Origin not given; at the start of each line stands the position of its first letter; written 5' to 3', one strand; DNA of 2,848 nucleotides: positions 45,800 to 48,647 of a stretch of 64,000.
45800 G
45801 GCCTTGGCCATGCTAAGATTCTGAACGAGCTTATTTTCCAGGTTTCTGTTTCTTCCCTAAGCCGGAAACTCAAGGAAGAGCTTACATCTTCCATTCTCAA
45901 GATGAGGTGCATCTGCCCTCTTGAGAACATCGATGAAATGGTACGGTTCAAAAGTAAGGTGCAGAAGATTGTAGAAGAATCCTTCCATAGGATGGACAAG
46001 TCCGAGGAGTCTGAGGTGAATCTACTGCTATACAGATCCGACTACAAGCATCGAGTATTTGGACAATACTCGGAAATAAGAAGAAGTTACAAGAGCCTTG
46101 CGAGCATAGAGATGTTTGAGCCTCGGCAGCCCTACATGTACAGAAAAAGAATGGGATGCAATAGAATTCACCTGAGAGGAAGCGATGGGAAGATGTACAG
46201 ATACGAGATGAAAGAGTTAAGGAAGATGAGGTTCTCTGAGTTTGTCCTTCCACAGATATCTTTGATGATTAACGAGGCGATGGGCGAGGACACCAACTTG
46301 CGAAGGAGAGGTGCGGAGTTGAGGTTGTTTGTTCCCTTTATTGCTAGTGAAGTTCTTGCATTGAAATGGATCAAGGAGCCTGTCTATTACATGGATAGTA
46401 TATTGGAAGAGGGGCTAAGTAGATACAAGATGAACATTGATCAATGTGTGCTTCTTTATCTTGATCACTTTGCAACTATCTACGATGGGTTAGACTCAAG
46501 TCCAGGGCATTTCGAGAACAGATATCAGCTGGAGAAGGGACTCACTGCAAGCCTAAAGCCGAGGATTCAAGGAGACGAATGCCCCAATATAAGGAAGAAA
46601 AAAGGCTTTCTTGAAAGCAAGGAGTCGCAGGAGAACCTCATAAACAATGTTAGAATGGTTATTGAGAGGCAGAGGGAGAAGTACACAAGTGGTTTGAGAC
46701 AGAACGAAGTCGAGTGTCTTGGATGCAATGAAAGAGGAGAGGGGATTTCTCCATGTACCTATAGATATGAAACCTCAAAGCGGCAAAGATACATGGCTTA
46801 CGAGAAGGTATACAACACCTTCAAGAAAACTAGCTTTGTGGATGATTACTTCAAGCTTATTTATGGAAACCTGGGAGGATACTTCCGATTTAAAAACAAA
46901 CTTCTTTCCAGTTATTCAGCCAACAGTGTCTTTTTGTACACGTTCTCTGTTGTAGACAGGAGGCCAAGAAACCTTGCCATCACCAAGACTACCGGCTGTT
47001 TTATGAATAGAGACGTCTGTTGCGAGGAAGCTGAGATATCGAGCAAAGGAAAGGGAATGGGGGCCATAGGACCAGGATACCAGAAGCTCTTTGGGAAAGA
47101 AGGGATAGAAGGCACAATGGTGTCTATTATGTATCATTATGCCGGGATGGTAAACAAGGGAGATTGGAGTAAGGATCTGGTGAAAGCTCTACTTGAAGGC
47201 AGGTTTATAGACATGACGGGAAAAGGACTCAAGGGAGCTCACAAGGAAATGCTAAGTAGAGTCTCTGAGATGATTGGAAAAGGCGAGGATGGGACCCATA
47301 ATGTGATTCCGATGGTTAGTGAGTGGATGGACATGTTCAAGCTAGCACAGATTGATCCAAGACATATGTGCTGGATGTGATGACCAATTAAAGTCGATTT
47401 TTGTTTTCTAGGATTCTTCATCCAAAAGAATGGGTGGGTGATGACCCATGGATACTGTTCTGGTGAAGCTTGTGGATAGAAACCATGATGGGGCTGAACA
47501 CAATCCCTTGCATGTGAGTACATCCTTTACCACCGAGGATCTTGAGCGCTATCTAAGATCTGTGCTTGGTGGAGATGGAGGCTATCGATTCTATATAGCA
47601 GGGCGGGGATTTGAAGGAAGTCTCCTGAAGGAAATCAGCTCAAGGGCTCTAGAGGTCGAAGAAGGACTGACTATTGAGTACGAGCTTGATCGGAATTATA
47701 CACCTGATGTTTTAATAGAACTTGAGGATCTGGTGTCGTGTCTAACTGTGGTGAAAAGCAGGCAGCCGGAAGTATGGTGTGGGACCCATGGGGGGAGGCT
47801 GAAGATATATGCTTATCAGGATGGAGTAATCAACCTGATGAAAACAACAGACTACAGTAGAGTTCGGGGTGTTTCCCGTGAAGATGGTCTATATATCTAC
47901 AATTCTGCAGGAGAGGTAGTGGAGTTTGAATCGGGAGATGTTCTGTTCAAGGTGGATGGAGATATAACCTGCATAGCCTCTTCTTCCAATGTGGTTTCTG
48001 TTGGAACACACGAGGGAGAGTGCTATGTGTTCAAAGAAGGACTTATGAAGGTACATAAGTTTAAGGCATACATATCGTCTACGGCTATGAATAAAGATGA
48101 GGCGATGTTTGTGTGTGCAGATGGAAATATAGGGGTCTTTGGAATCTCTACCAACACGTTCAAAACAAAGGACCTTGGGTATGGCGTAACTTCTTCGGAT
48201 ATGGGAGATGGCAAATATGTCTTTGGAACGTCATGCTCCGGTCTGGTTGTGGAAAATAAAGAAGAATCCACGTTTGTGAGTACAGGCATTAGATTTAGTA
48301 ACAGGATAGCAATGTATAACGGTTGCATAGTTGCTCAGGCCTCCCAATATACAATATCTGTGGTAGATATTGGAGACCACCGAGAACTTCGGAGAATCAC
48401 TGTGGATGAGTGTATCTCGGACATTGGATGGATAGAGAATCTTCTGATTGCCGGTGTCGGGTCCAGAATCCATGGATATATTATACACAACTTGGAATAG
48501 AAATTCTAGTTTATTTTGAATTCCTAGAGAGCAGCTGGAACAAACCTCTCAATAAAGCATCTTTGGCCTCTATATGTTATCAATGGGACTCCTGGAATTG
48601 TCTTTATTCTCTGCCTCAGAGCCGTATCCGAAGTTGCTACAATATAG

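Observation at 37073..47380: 10.3-kb intronless PIKK gene with degenerate catalytic motifs: Tra1/TRRAP-like pseudokinase rather than TOR/ATR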

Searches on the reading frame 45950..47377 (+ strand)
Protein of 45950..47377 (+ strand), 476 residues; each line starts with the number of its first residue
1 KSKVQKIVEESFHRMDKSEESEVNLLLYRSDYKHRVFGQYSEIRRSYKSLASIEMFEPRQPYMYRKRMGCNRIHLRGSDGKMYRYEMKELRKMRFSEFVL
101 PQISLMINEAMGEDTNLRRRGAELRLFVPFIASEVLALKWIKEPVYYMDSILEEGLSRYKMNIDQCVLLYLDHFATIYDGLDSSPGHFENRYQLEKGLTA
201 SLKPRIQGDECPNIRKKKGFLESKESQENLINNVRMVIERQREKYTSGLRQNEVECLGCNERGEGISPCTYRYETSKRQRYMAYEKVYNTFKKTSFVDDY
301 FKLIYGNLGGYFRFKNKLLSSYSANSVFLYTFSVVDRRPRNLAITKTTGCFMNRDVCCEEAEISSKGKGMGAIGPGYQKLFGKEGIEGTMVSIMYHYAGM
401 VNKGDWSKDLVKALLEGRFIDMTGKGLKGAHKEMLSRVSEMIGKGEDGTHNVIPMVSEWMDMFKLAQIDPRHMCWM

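Call 21: search_solved_structures(query=A2, max_evalue=10, show_alignments=3)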
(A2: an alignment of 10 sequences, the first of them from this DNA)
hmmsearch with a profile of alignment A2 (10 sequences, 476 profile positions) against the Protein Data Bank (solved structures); distinct sequences matched with E-value up to 10: 12.
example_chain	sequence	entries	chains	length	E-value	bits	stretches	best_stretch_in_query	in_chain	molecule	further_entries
9ynu_A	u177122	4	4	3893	6.3e-14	54.8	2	34-180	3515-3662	Non-specific serine/threonine protein kinase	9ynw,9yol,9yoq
5y81_B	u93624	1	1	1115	1.2e-10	44.1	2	282-351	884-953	Transcription-associated protein 1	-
5oej_B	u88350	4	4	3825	3.4e-10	42.5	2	24-165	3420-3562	Tra1 subunit within the chromatin modifying complex SAGA | Transcription-associated protein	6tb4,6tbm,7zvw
6ig9_T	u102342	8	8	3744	1.6e-09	40.3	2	282-351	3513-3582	Transcription-associated protein 1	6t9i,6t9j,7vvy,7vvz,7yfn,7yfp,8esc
5ojs_T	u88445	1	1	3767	1.6e-09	40.3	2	282-351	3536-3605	Transcription-associated protein 1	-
7ktr_A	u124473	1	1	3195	4.7e-05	25.6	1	51-184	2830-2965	Transformation/transcription domain-associated protein,Transformation/transcription domain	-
7kts_A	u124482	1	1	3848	7.6e-05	24.9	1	51-183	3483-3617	Transformation/transcription domain-associated protein,Transformation/transcription domain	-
9caf_D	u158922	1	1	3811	0.00028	23.1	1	51-183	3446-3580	Isoform 2 of Transformation/transcription domain-associated protein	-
8xvg_L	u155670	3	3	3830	0.00028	23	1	51-183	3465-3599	Isoform 2 of Transformation/transcription domain-associated protein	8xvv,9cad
8h7g_C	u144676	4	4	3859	0.00029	23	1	51-183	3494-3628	Transformation/transcription domain-associated protein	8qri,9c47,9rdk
6emk_A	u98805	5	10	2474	0.00043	22.4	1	48-125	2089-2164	Serine/threonine-protein kinase TOR2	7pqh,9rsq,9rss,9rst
5fvm_A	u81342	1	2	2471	0.0017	20.5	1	48-124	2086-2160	SERINE/THREONINE-PROTEIN KINASE TOR2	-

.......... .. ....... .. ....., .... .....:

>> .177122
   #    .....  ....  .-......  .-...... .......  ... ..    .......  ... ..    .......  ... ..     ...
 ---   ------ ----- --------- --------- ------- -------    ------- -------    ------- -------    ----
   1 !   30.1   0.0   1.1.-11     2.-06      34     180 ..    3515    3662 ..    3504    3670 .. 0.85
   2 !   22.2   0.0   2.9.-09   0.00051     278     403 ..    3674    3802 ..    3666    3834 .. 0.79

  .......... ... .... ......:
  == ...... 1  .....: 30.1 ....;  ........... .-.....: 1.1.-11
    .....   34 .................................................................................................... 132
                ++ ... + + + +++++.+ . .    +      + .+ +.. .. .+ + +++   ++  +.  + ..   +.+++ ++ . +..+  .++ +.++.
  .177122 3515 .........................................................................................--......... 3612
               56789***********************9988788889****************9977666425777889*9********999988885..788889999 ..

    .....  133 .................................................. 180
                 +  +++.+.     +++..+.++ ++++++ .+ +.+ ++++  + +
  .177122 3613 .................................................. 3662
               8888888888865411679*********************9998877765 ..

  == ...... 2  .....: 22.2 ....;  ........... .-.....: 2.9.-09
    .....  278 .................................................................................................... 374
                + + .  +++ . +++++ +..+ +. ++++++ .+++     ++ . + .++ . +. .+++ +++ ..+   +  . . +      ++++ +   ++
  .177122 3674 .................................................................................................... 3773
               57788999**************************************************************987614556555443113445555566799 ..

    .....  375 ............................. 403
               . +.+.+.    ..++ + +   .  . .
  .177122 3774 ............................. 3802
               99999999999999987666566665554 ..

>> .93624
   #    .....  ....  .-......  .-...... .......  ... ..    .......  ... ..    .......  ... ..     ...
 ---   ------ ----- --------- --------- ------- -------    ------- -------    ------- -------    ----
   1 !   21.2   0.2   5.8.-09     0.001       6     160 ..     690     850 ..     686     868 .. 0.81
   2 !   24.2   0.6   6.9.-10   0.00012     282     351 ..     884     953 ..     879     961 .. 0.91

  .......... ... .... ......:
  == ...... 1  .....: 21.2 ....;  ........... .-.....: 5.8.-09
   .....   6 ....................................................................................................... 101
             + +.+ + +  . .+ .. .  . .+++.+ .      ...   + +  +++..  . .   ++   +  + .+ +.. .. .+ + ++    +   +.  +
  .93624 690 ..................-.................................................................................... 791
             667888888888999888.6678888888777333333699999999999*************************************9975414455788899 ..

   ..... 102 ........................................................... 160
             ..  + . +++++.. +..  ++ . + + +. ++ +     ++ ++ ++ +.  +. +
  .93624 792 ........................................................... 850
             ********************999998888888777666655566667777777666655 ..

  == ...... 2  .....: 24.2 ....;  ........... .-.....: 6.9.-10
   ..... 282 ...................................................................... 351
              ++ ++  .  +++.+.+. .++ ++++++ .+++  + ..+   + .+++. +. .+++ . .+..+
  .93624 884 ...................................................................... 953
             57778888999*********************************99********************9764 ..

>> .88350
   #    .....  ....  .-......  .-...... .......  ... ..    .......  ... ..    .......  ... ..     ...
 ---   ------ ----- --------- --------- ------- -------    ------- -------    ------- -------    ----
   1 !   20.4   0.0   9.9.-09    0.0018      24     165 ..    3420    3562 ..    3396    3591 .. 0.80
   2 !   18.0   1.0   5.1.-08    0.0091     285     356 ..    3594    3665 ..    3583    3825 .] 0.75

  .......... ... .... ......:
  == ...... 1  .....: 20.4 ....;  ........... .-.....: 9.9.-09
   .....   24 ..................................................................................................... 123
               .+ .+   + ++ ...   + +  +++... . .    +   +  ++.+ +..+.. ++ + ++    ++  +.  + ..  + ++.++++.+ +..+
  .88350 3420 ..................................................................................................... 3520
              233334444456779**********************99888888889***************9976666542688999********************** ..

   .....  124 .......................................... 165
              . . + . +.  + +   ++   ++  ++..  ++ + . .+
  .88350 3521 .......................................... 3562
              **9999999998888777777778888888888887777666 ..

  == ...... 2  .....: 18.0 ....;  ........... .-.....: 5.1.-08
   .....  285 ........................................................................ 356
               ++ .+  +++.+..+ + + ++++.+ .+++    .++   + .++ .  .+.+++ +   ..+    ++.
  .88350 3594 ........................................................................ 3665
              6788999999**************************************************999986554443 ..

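Call 32: predict_structure(alignment_id=A2)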
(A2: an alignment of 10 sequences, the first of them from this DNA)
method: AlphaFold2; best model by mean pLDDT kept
length: 476 residues; sequences in the alignment: 10
mean_pLDDT: 37.2   pTM: 0.24
mean pLDDT of the five models: 37.2, 35.3, 34.4, 30.5, 29.4
residues with pLDDT >= 90: 0; 70-90: 0; 50-70: 56; < 50: 420
segments of 3 or more residues with pLDDT < 50: 1-83, 85-107, 121-146, 159-397, 416-423, 447-476
pLDDT, mean of each block of 10 residues (from residue 1): 32 31 27 26 29 31 26 43 44 33 48 54 36 25 43 50 44 30 31 28 26 28 32 42 42 38 30 33 40 43 41 36 30 33 43 32 24 25 32 46 54 48 54 60 50 46 35 28
secondary structure, 60 per line:
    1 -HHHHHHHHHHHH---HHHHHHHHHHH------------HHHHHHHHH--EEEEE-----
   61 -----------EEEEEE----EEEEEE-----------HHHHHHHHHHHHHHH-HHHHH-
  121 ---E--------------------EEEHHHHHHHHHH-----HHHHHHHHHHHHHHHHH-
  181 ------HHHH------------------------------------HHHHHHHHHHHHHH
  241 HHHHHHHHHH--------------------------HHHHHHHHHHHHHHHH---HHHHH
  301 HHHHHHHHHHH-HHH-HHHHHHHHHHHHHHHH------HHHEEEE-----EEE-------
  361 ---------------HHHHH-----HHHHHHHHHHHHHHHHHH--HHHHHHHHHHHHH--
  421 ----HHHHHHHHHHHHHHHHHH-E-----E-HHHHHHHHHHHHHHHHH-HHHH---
elements in order: H2-13 H17-27 H40-48 E51-55 E72-77 E82-87 H99-113 H115-119 E145-147 H148-157 H163-179 H187-190 H227-250 H277-292 H296-311 H317-332 E342-345 E351-353 H376-380 H386-403 H406-418 H425-442 H452-468 H470-473

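Call 43: search_protein_representatives(alignment_id=A2)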
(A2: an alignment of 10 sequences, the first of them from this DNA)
Query: 10 sequences, 476 profile positions. Proteins with E-value up to 0.001 (for the whole library): 116; up to 1e-10: 27; up to 1e-30: 6. The best 116 are listed.
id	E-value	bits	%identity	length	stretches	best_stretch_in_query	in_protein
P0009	6.2e-235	796.8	-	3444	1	1-476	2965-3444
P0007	2.2e-231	785.1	-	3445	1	1-476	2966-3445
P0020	1.1e-129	449.8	-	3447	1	4-476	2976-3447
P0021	1.0e-78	281.7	-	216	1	265-476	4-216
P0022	1.6e-44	169.0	-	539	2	259-476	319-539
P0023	9.0e-31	123.6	-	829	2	263-443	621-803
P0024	1.2e-29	120.0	-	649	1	33-476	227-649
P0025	2.1e-28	115.8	-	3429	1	23-476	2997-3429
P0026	5.0e-25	104.7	-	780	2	275-475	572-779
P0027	1.2e-24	103.4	-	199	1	65-253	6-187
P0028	2.0e-23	99.4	-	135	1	286-398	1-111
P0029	1.5e-18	83.4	-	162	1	297-475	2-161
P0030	1.7e-18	83.2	-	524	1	30-438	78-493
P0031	1.9e-18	83.0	-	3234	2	293-476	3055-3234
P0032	6.6e-18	81.2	-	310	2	267-383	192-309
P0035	3.4e-13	65.7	-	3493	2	276-451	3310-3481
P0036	4.8e-13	65.2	-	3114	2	278-437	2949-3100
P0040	4.3e-12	62.1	-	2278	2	275-443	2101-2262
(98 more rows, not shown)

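Call 44: list_cluster_members(proteins=[P0020, P0025, P0031, P0035, P0036, P0022, P0023, P0024, P0026, P0040])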
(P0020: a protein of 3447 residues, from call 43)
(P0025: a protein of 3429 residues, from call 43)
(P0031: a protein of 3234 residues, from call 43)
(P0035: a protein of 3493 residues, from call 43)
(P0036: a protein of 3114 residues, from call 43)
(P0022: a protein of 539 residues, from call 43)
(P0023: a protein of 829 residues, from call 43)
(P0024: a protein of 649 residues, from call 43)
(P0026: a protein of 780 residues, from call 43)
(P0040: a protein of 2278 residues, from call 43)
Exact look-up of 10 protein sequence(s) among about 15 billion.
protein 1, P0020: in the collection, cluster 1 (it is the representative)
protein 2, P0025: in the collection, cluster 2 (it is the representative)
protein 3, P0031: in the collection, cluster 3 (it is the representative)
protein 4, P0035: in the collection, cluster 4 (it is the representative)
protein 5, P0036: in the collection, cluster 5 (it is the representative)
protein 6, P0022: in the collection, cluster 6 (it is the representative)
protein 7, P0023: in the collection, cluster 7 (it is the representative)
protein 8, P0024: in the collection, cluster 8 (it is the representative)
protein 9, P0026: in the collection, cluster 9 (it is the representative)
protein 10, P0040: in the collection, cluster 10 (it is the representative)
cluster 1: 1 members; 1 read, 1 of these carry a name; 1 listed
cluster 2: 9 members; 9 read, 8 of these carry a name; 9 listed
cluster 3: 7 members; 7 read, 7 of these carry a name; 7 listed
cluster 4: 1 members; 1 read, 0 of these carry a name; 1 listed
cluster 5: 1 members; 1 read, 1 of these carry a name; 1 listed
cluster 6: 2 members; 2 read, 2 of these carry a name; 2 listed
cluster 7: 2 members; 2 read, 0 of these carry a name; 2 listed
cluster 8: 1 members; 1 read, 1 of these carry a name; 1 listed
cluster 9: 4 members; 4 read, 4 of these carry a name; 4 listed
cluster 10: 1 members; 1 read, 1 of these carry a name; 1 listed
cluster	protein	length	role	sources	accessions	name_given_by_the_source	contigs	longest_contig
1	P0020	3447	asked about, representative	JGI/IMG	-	transformation/transcription domain-associated protein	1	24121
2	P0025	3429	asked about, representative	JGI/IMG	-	hypothetical protein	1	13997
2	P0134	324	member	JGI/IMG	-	hypothetical protein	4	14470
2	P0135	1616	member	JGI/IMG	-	transformation/transcription domain-associated protein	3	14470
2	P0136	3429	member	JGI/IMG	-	hypothetical protein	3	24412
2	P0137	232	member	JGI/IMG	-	hypothetical protein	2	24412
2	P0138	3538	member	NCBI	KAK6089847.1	hypothetical protein P3W45_001195 [Vairimorpha bombi]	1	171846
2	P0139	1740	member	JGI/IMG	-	hypothetical protein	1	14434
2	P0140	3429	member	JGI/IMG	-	hypothetical protein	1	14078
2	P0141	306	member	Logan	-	-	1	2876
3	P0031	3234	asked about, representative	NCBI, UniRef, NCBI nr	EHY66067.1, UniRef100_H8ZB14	atypical/PIKK/TRRAP protein kinase [Nematocida ausubeli] | Atypical/PIKK/TRRAP protein kinase n=1 Tax=Nematocida ausubeli (strain ATCC PRA-371 / ...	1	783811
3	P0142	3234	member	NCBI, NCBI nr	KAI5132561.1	transformation/transcription domain-associated protein [Nematocida ausubeli]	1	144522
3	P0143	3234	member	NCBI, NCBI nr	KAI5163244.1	transformation/transcription domain-associated protein [Nematocida ausubeli]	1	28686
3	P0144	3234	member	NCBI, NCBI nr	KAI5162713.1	transformation/transcription domain-associated protein [Nematocida ausubeli]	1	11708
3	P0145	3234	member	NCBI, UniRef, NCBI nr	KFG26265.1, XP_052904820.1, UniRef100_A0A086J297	uncharacterized protein NESG_01384 [Nematocida ausubeli] | Atypical/PIKK/TRRAP protein kinase n=1 Tax=Nematocida ausubeli (strain ATCC PRA-371 / ...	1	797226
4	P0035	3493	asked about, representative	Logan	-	-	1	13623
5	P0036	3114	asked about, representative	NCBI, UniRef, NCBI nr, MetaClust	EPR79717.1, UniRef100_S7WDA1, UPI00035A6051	PIK-related kinase [Spraguea lophii 42_110] | PIK-related kinase n=1 Tax=Spraguea lophii (strain 42_110) TaxID=1358809 ... | status=active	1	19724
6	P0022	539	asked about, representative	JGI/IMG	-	transformation/transcription domain-associated protein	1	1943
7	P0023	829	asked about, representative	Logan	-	-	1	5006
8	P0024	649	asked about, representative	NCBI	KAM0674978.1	transcription-associated protein 1 [Gurleya vavrai]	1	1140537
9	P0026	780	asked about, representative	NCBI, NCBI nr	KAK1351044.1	hypothetical protein LUQ84_000317 [Hamiltosporidium tvaerminnensis]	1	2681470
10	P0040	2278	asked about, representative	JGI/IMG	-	hypothetical protein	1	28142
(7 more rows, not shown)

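Call 53: search_protein_families(library=pfam, proteins=[P0025, P0031, P0036], max_evalue=0.01)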
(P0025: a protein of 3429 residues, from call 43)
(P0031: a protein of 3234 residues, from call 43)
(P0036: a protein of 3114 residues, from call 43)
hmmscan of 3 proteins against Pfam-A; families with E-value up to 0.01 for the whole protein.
P0025 (3429 aa): 1 family
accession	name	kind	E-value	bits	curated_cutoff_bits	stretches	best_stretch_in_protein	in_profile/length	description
PF02259.29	FAT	-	6.5e-16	58.9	24.2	1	2489-2750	50-302/343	FAT domain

P0031 (3234 aa): 6 families
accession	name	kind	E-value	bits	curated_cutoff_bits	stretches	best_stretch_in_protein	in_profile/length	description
PF20206.4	Tra1_ring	-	9.4e-76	255.8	27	2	706-1346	2-654/1682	Tra1 HEAT repeat ring region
PF20175.3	Tra1_central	-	1.5e-33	116.8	27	1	415-694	296-582/585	Tra1 HEAT repeat central region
PF02259.29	FAT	-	2e-26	93.5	24.2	1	2348-2620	5-293/343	FAT domain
PF00454.33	PI3_PI4_kinase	-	2.2e-20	74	27.1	1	2939-3173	7-229/241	Phosphatidylinositol 3- and 4-kinase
PF02260.25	FATC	-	0.00063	19.9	25.3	1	3212-3234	10-32/32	FATC domain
PF13428.12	TPR_14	-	0.00092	20.1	23.5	0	2580-2617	5-42/44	Tetratricopeptide repeat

P0036 (3114 aa): 1 family
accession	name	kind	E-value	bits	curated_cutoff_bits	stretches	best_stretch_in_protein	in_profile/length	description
PF02259.29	FAT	-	7.4e-24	85.1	24.2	1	2123-2452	10-341/343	FAT domain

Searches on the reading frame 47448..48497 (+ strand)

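Call 9: search_protein_families(library=pfam, proteins=[window:47448-48497:+], max_evalue=0.01)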
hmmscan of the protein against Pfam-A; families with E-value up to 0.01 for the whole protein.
window:47448-48497:+ (350 aa): 6 families
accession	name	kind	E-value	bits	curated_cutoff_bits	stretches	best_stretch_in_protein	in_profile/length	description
PF23341.1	PEP5_VPS11_N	-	0.00028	20.5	40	1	162-210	18-66/338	PEP5/VPS11 N-terminal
PF23266.1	VPS11_N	-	0.001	18.7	27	1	165-213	8-56/313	VPS11-like, N-terminal beta-propeller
PF17005.11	WD40_like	-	0.0014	18.6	40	0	168-202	80-114/301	WD40-like domain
PF23411.1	Beta-prop_Vps41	-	0.0027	17.5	33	0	172-237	18-88/332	Vps42 beta-propeller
PF24796.1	WDR55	-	0.0034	16.9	200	0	198-240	129-173/296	WDR55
PF08154.18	NLE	-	0.0075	17.1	23.4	0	4-53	1-58/68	NLE (NUC135) domain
